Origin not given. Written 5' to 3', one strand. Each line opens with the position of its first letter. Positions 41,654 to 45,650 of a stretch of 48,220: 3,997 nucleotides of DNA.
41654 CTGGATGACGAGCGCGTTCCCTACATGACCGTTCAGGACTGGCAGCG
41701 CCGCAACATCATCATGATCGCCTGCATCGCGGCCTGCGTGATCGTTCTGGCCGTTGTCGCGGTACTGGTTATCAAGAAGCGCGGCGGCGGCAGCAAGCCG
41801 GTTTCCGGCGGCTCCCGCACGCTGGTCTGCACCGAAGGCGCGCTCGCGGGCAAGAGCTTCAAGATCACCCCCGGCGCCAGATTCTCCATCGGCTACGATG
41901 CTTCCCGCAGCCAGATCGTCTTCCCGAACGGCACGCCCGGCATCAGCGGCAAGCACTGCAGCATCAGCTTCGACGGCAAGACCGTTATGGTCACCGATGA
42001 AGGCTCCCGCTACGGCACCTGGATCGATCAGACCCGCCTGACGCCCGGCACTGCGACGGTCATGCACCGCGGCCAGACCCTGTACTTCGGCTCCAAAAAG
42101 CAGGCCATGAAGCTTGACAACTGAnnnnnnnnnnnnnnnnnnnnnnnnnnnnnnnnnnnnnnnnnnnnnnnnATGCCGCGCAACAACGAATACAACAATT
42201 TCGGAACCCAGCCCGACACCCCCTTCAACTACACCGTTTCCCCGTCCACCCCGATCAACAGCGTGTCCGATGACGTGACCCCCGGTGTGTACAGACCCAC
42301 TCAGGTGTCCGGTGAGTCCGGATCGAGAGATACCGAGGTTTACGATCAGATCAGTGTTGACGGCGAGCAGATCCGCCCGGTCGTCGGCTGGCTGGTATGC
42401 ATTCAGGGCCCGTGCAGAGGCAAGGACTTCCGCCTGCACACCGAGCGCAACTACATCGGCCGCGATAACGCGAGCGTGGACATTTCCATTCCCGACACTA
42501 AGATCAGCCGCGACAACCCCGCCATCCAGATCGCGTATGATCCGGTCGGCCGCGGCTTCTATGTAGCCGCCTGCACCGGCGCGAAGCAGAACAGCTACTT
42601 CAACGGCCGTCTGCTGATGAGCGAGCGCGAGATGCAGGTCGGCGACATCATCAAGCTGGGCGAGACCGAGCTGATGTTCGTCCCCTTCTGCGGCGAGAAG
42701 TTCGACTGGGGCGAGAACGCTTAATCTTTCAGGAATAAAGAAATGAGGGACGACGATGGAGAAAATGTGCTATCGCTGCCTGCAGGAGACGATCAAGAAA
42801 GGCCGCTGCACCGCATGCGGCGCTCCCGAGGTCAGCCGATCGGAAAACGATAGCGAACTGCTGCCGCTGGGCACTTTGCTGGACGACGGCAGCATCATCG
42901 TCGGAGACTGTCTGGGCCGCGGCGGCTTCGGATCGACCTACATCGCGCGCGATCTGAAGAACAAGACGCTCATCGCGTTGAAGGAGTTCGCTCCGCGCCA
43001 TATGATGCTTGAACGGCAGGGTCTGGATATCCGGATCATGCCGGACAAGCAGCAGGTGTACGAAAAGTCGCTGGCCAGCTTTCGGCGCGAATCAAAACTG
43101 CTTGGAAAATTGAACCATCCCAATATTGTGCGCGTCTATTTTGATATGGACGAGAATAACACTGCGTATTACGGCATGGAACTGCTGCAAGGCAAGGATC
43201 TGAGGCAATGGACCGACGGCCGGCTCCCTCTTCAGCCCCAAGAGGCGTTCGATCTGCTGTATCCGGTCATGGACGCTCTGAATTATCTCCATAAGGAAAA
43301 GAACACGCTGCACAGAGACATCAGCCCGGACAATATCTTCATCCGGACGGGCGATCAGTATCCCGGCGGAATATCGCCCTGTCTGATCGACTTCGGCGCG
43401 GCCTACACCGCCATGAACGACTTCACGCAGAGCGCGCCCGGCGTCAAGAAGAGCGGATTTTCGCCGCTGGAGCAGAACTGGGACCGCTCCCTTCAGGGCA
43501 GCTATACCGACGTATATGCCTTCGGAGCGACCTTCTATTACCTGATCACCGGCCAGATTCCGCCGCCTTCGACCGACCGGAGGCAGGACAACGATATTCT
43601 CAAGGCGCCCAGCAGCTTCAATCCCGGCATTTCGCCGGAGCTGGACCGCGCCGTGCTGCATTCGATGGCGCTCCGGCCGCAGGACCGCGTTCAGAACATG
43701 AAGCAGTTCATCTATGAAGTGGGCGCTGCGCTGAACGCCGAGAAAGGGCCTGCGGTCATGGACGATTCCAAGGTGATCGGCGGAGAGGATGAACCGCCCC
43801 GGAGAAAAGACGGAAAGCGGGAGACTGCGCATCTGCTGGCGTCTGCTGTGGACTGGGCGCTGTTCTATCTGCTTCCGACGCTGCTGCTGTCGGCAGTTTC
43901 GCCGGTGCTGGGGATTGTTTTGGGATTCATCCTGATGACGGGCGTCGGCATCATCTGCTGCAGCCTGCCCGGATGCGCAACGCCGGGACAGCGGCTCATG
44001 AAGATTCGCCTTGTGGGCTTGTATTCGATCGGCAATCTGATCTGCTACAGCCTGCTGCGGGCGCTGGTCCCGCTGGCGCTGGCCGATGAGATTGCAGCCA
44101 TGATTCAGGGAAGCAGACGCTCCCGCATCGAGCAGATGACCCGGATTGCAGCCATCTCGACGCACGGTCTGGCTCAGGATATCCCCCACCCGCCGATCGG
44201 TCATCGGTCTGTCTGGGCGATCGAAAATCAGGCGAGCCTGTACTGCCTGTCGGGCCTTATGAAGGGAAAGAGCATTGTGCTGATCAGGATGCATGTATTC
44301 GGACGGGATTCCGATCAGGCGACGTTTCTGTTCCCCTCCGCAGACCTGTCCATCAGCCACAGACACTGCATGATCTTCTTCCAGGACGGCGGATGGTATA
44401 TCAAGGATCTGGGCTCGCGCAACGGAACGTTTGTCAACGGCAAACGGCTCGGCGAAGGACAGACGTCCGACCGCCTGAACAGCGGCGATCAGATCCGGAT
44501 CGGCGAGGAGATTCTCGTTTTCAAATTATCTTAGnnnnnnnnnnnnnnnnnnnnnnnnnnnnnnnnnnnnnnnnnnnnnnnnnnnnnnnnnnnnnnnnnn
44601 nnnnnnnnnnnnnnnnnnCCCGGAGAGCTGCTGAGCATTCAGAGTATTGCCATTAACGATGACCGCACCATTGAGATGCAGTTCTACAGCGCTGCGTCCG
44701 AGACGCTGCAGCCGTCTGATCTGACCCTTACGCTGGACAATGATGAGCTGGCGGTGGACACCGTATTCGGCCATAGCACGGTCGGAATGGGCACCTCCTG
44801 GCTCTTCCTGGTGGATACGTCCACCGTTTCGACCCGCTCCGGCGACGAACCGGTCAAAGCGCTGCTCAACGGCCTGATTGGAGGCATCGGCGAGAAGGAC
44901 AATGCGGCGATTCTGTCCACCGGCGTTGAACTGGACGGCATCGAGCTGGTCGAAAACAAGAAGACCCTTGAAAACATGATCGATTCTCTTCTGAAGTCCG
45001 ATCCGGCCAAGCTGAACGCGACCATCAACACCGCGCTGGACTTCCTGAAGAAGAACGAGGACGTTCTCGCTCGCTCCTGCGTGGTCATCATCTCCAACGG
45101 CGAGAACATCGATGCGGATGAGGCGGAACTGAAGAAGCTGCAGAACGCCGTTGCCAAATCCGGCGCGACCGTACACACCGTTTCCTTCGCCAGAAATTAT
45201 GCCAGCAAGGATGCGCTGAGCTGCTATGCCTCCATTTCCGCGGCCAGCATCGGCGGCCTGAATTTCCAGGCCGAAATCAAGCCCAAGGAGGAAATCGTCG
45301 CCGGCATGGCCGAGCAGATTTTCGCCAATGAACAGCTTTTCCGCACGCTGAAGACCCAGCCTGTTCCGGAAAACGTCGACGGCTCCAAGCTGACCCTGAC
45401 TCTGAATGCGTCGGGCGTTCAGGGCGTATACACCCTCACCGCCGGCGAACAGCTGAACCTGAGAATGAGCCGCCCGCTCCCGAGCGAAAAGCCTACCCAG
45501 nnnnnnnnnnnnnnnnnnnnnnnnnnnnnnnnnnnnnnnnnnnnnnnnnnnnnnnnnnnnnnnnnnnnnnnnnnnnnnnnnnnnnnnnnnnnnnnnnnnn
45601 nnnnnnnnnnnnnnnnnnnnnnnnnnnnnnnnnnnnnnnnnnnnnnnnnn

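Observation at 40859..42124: Extracellular trypsin-fold protease tethered to a cytoplasmic FHA domain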

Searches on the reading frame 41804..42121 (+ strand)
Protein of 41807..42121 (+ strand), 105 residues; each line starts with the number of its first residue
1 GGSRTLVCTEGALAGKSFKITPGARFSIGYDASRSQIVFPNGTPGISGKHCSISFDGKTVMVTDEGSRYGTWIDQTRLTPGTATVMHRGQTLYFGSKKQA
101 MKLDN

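Call 24: search_solved_structures(query=window:41807-42121:+, max_evalue=1, show_alignments=4)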
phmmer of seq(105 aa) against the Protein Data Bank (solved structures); distinct sequences matched with E-value up to 1: 16.
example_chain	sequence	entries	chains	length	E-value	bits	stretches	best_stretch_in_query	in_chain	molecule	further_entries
1uht_A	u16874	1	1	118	9.6e-05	25.9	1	5-96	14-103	expressed protein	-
4h87_A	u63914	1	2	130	0.0074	19.9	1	41-98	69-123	Kanadaptin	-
3gqs_A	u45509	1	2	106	0.06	17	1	8-79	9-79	Adenylate cyclase-like protein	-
1lgq_A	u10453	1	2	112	0.06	17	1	35-98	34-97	cell cycle checkpoint protein CHFR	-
1lgp_A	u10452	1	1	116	0.066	16.8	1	35-98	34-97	cell cycle checkpoint protein CHFR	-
2lc1_A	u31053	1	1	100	0.097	16.3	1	5-76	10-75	Putative uncharacterized protein TB39.8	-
3po8_A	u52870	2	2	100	0.1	16.2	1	5-76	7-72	Putative uncharacterized protein TB39.8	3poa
8am5_S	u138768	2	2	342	0.12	16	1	49-99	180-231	Photosystem II assembly lipoprotein Ycf48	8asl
1wln_A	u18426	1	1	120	0.22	15.1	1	43-97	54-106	Afadin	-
3oun_A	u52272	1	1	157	0.27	14.9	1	5-76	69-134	Putative uncharacterized protein TB39.8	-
3jbn_J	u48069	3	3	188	0.29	14.7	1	10-61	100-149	40S ribosomal protein eS7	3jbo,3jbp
3j7a_J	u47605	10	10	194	0.31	14.7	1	10-61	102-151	40S ribosomal protein eS7 | 40S ribosomal protein S7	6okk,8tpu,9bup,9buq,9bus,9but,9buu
2pie_A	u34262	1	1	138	0.36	14.5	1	23-95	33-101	E3 ubiquitin-protein ligase RNF8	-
2csw_A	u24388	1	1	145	0.38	14.4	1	23-95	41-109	Ubiquitin ligase protein RNF8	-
6kif_D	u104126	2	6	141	0.58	13.8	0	77-103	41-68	Photosystem I reaction center subunit II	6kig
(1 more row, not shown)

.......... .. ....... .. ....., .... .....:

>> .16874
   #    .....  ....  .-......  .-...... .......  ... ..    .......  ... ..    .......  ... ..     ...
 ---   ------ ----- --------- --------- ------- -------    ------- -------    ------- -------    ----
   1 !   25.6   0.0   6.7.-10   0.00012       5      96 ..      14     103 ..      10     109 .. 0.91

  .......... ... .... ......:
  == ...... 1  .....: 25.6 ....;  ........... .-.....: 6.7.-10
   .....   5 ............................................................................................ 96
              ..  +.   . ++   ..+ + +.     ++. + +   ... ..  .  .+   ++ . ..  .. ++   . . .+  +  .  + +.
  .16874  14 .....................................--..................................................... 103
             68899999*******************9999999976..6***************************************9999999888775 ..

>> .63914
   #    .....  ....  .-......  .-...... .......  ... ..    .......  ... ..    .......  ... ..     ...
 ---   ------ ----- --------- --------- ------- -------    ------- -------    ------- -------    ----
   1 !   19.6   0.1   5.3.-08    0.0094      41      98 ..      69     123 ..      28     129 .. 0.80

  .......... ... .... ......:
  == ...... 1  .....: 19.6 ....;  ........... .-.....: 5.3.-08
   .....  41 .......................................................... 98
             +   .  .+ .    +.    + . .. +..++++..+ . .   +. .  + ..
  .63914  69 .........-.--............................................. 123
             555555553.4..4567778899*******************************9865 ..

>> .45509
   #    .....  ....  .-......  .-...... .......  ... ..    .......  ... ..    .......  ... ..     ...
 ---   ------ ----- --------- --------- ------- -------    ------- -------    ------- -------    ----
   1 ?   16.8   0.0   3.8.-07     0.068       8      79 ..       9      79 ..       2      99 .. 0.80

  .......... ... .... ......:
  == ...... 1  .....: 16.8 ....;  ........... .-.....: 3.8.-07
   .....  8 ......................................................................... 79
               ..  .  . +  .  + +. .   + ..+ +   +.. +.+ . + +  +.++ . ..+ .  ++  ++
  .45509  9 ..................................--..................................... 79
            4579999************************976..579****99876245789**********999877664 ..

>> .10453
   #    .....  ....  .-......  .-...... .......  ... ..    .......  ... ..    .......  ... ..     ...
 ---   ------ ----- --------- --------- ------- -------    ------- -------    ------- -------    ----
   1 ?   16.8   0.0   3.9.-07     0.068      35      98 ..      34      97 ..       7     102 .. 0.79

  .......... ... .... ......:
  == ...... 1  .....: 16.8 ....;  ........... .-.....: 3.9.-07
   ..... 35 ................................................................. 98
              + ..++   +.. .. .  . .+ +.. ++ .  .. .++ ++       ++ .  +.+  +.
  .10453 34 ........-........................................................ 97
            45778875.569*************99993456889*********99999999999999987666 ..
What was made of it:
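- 41894..41896 (+): Tyr346 (TAC) at the position of the canonical phosphate-binding Arg of the FHA 'GR' motif. Aligns to the Arg of 1uht (call 24).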

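Call 68: predict_structure(alignment_id=A2)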
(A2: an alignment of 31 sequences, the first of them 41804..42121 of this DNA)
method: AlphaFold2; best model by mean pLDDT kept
length: 106 residues; sequences in the alignment: 31
mean_pLDDT: 96.4   pTM: 0.88
mean pLDDT of the five models: 96.4, 96.4, 96.2, 96.1, 96.0
residues with pLDDT >= 90: 102; 70-90: 2; 50-70: 2; < 50: 0
segments of 3 or more residues with pLDDT < 50: none
pLDDT, mean of each block of 10 residues (from residue 1): 87 98 96 98 97 97 98 98 98 98 96
secondary structure, 60 per line:
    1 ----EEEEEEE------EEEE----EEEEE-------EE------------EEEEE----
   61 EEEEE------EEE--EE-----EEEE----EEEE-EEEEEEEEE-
elements in order: E5-11 E18-21 E26-30 E52-56 E61-65 E72-74 E84-87 E92-95 E97-105
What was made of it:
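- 41810..42118 (+): Cytoplasmic FHA domain, residues 318-420. The domain model has pLDDT 96.4 (call 68).
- On FHA domain (PF00498): The model has pLDDT 96.4 (call 68).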

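Call 70: fold_search(model_id=the predicted structure, library=pdb)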
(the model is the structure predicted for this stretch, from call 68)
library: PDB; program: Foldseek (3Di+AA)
matches with E <= 10: 415; with E <= 0.001: 121
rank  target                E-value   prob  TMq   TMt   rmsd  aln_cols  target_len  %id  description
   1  1uht_MODEL_1_A        3.0e-07  1.00  0.85  0.77   1.7       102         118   25  Solution Structure of The FHA Domain of Arabidopsis thaliana Hypothetical Protein (released 2004-01-10)
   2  3gqs_A                3.2e-07  1.00  0.85  0.90   1.6       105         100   20  Crystal structure of the FHA domain of CT664 protein from Chlamydia trachomatis (released 2009-04-07)
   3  3gqs_B                8.5e-07  1.00  0.85  0.88   2.0       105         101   21  Crystal structure of the FHA domain of CT664 protein from Chlamydia trachomatis (released 2009-04-07)
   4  3poa_A                1.1e-06  1.00  0.79  0.87   1.9       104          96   21  Structural and functional analysis of phosphothreonine-dependent FHA domain interactions (released 2011-01-26)
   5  4jon_B                1.2e-06  1.00  0.78  0.68   1.9       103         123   20  Crystal structure of a centrosomal protein 170kDa, transcript variant beta (CEP170) from Homo sapiens at 2.15 A resolu (released 2013-04-17)
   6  3po8                  1.6e-06  1.00  0.78  0.84   1.9       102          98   22  Structural and functional analysis of phosphothreonine-dependent FHA domain interactions (released 2011-01-26)
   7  4jon_A                1.6e-06  1.00  0.80  0.70   1.8       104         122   20  Crystal structure of a centrosomal protein 170kDa, transcript variant beta (CEP170) from Homo sapiens at 2.15 A resolu (released 2013-04-17)
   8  4jon_D                1.8e-06  1.00  0.79  0.70   1.7       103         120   20  Crystal structure of a centrosomal protein 170kDa, transcript variant beta (CEP170) from Homo sapiens at 2.15 A resolu (released 2013-04-17)
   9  5yyx                  2.0e-06  1.00  0.78  0.70   3.1       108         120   20  Crystal Structure of the MEK1 FHA domain (released 2018-10-10)
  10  7rj3_B                2.2e-06  1.00  0.78  0.78   2.7       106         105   24  Crystal Structure of the Forkhead Associated (FHA) Domain of the Glycogen Accumulation Regulator (GarA) from Mycobacte (released 2021-07-28)
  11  4h87_B                2.2e-06  1.00  0.80  0.70   3.5       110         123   21  Crystal structure of a FHA domain of kanadaptin (SLC4A1AP) from Homo sapiens at 1.55 A resolution (released 2012-10-10)
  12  4qcj                  2.3e-06  1.00  0.77  0.80   2.4       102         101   25  Crystal Structure of OdhI from Corynebacterium glutamicum (released 2014-07-02)
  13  7rj3_C                2.4e-06  1.00  0.81  0.84   1.7       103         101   22  Crystal Structure of the Forkhead Associated (FHA) Domain of the Glycogen Accumulation Regulator (GarA) from Mycobacte (released 2021-07-28)
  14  6i2q_B                2.8e-06  1.00  0.81  0.88   2.1       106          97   24  Crystal structure of the wild-type SucA domain of Mycobacterium smegmatis KGD (alpha-ketoglutarate decarboxylase), in  (released 2019-05-22)
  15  4jon_E                3.0e-06  1.00  0.79  0.69   2.6       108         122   19  Crystal structure of a centrosomal protein 170kDa, transcript variant beta (CEP170) from Homo sapiens at 2.15 A resolu (released 2013-04-17)
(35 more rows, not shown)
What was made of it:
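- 41810..42118 (+): Foldseek TM is 0.75-0.85 to pThr-binding FHA domains: FhaA/Rv0020c, GarA, OdhI, DgcB (call 70).
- On FHA domain (PF00498): TM is 0.75-0.85 with rmsd 1.6-2.0 A to 1uht, CT664, FhaA, GarA and DgcB FHA domains (call 70).
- FHA fold: pLDDT 96.4, with TM 0.75-0.85 to FhaA, GarA, OdhI and DgcB, all of which are pThr binders (calls 68, 70). The second-best structural match is the CT664 FHA domain, which has Ser at the Arg position (calls 24, 70).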

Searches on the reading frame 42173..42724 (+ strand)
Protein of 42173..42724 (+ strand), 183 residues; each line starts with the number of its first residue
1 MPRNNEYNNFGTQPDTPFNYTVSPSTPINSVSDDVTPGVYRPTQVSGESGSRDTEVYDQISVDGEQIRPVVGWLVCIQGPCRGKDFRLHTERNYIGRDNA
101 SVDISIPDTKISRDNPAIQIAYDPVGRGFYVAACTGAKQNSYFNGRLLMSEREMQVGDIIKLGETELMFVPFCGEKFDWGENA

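Call 4: search_protein_families(library=pfam, proteins=[window:42173-42724:+], max_evalue=0.01)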
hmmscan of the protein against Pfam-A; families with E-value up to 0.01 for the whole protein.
window:42173-42724:+ (183 aa): 2 families
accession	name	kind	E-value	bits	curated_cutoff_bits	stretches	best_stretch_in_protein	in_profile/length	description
PF16697.10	Yop-YscD_cpl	-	1.2e-08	35.5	33.2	1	77-171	3-92/94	Inner membrane component of T3SS, cytoplasmic domain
PF00498.31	FHA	-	7e-05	23.6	20.7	1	95-163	3-67/67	FHA domain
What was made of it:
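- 42173..42724 (+): Small soluble FHA-like protein (183 aa): Thr/Ser/Pro-rich N-terminal tail plus a divergent FHA domain. It is among the most constant neighbours of the protease gene. Pfam Yop-YscD_cpl/FHA (call 4).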

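Call 16: search_protein_families(library=padloc, proteins=[window:42173-42724:+], max_evalue=0.001)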
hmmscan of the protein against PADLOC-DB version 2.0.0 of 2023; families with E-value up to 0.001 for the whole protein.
window:42173-42724:+ (183 aa): 0 families

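Call 43: search_protein_families(library=ncbifam, proteins=[window:42173-42724:+], max_evalue=0.001)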
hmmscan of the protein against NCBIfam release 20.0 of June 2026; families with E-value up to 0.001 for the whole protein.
window:42173-42724:+ (183 aa): 1 family
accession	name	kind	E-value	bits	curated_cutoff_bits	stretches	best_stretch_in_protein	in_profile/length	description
NF041660.2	oxygluDhInhib_OdhI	equivalog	0.00094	19.1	200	0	49-170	14-128/130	oxoglutarate dehydrogenase inhibitor Odhl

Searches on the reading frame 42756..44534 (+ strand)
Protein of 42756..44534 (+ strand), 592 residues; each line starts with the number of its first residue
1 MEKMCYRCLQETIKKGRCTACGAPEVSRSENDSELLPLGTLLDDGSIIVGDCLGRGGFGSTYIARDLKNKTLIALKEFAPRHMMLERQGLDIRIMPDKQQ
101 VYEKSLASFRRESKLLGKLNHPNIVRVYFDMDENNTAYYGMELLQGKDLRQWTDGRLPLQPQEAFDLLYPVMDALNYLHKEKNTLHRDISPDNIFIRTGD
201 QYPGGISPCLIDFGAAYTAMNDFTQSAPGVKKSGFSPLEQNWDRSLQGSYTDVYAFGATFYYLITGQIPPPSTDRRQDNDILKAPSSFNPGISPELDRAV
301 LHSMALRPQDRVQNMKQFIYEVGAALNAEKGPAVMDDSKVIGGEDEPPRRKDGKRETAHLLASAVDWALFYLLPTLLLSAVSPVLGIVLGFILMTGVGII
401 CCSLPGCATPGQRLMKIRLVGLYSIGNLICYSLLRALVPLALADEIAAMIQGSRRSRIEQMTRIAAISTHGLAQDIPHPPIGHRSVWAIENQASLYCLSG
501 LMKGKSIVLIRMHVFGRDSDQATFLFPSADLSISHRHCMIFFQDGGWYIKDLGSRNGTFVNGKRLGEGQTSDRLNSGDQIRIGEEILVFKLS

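Call 4: search_protein_families(library=pfam, proteins=[window:42756-44534:+], max_evalue=0.01)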
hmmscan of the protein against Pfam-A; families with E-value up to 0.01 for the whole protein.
window:42756-44534:+ (592 aa): 5 families
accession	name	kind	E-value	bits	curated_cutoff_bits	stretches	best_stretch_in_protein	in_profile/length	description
PF00069.31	Pkinase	-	4e-27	95.7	31.7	1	51-278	5-207/263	Protein kinase domain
PF00498.31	FHA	-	1.7e-19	70.4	20.7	1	514-583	2-67/67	FHA domain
PF07714.23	PK_Tyr_Ser-Thr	-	3.1e-15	56.6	23.1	1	92-312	33-249/258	Protein tyrosine and serine/threonine kinase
PF16697.10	Yop-YscD_cpl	-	9.8e-09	35.8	33.2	1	498-589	3-90/94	Inner membrane component of T3SS, cytoplasmic domain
PF17667.7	Pkinase_fungal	-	3.9e-06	26.3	24.1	1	161-221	285-344/387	Fungal protein kinase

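Call 16: search_protein_families(library=padloc, proteins=[window:42756-44534:+], max_evalue=0.001)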
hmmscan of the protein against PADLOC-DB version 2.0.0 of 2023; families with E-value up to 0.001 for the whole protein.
window:42756-44534:+ (592 aa): 32 families (the best 25 are shown)
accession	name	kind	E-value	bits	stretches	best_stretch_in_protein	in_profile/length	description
PDLC04042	PD-T4-6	-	5.8e-41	139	1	48-330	12-277/292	-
PDLC04138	mad6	-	5.4e-39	132.6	1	47-329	53-317/659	mads_6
PDLC04053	PD-T4-6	-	5.5e-38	129.2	1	49-332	13-278/311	-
PDLC04054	PD-T4-6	-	3.6e-34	116.7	1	81-341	30-288/347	-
PDLC04044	PD-T4-6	-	1.5e-30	104.6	1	52-319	39-286/372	-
PDLC04041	PD-T4-6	-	2.7e-30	104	1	33-325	18-293/443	-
PDLC04060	PD-T4-6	-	2e-29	100.8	1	90-328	36-272/486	-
PDLC04047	PD-T4-6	-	5.4e-28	96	1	52-329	17-276/327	-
PDLC04045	PD-T4-6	-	7e-28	95.6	1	51-281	39-257/350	-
PDLC04043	PD-T4-6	-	3e-27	93.8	1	52-365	22-319/452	-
PDLC04051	PD-T4-6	-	7.1e-27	92.5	1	44-324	31-293/476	-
PDLC04057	PD-T4-6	-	1.4e-26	91.5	1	84-335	31-280/443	-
PDLC04052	PD-T4-6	-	8.1e-26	89.3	1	49-317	13-268/496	-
PDLC04061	PD-T4-6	-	8.8e-26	89.5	1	42-329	13-287/510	-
PDLC04039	PD-T4-6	-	1.1e-24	85.2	1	52-330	21-280/458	-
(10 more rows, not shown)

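Call 43: search_protein_families(library=ncbifam, proteins=[window:42756-44534:+], max_evalue=0.001)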
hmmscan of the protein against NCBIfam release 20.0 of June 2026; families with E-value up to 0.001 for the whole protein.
window:42756-44534:+ (592 aa): 14 families
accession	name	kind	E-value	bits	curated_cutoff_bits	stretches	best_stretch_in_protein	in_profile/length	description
NF033483.0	PknB_PASTA_kin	equivalog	3.2e-35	122.2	450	1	85-330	31-273/563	Stk1 family PASTA domain-containing Ser/Thr kinase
NF047741.1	antiphage_MADS6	equivalog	1.4e-34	119.6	460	2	182-337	318-472/612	methylation-associated defense system protein kinase MAD6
NF052427.1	StpK7MSMEG_1200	equivalog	6.7e-19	67.8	900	1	51-330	13-273/601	serine/threonine protein kinase StpK7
NF038150.1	lanthi_synth_IV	equivalog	1.5e-17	63.3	650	1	108-338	238-460/851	class IV lanthionine synthetase LanL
NF049868.1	FhaB_Rv0019c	equivalog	5.6e-14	52.5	125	1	490-587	64-156/158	FHA domain-containing protein FhaB/FipA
NF033442.0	BREX_PglW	equivalog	6.6e-14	50.6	990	2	105-223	551-667/1391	BREX system serine/threonine kinase PglW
NF009651.0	PRK13184.1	equivalog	4.3e-13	48.2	839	1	52-197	9-147/932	serine/threonine-protein kinase PknD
TIGR03903.1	TOMM_kin_cyc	equivalog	7.3e-13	47.3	705.75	1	92-215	8-128/1267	TOMM system kinase/cyclase fusion protein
TIGR03354.1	VI_FHA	hypoth_equivalog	6.1e-11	42.8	120.25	1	516-584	29-96/420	type VI secretion system-associated FHA domain protein TagH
NF038151.1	lanthi_synth_III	equivalog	2.1e-09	36.3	575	1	103-283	264-442/833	class III lanthionine synthetase LanKC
NF041660.2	oxygluDhInhib_OdhI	equivalog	1e-08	35.1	200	1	516-589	61-127/130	oxoglutarate dehydrogenase inhibitor Odhl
NF033760.1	gliding_GltG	equivalog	1.2e-07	30.7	650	1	532-586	42-93/650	adventurous gliding motility protein GltG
NF052573.1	HisKinEspAMyxo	equivalog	3.5e-06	25.4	1400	1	512-590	47-118/755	serine histidine kinase EspA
NF043056.1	T4SS_LegK1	equivalog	4.2e-06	25.6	550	1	53-263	79-283/516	Dot/Icm T4SS effector kinase LegK1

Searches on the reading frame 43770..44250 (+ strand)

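Call 35: search_protein_families(library=pfam, proteins=[window:43770-44250:+], max_evalue=5)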
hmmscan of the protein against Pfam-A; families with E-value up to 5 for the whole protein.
window:43770-44250:+ (160 aa): 2 families
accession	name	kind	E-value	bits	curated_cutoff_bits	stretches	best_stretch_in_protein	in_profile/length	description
PF06271.18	RDD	-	0.0018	19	24.1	1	37-100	39-101/137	RDD family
PF24256.1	DUF7457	-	0.14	12.6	27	1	124-158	7-39/55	Family of unknown function (DUF7457)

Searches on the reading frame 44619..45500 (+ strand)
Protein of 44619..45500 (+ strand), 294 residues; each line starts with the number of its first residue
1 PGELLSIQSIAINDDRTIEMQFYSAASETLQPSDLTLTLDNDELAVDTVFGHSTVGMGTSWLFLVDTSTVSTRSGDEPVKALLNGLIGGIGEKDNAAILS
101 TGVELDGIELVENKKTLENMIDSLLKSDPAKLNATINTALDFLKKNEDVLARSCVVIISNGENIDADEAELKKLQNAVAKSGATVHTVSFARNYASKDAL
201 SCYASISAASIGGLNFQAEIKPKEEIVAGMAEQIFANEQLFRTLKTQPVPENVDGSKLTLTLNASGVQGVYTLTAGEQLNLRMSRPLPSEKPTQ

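Call 35: search_protein_families(library=pfam, proteins=[window:44619-45500:+], max_evalue=5)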
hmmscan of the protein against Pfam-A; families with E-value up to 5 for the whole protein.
window:44619-45500:+ (294 aa): 4 families
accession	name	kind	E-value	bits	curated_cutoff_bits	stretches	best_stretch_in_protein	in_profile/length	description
PF16548.10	FlgT_N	-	0.011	16.7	28.8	1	185-264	12-83/87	Flagellar assembly protein T, N-terminal domain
PF09198.16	T4-Gluco-transf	-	0.039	14.1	27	1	112-178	90-156/167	Bacteriophage T4 beta-glucosyltransferase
PF01882.25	DUF58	-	0.048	13.3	23.4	1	112-160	96-142/216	Protein of unknown function DUF58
PF05762.20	VWA_CoxE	-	0.14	12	26.4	1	136-188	132-185/222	VWA domain containing CoxE-like protein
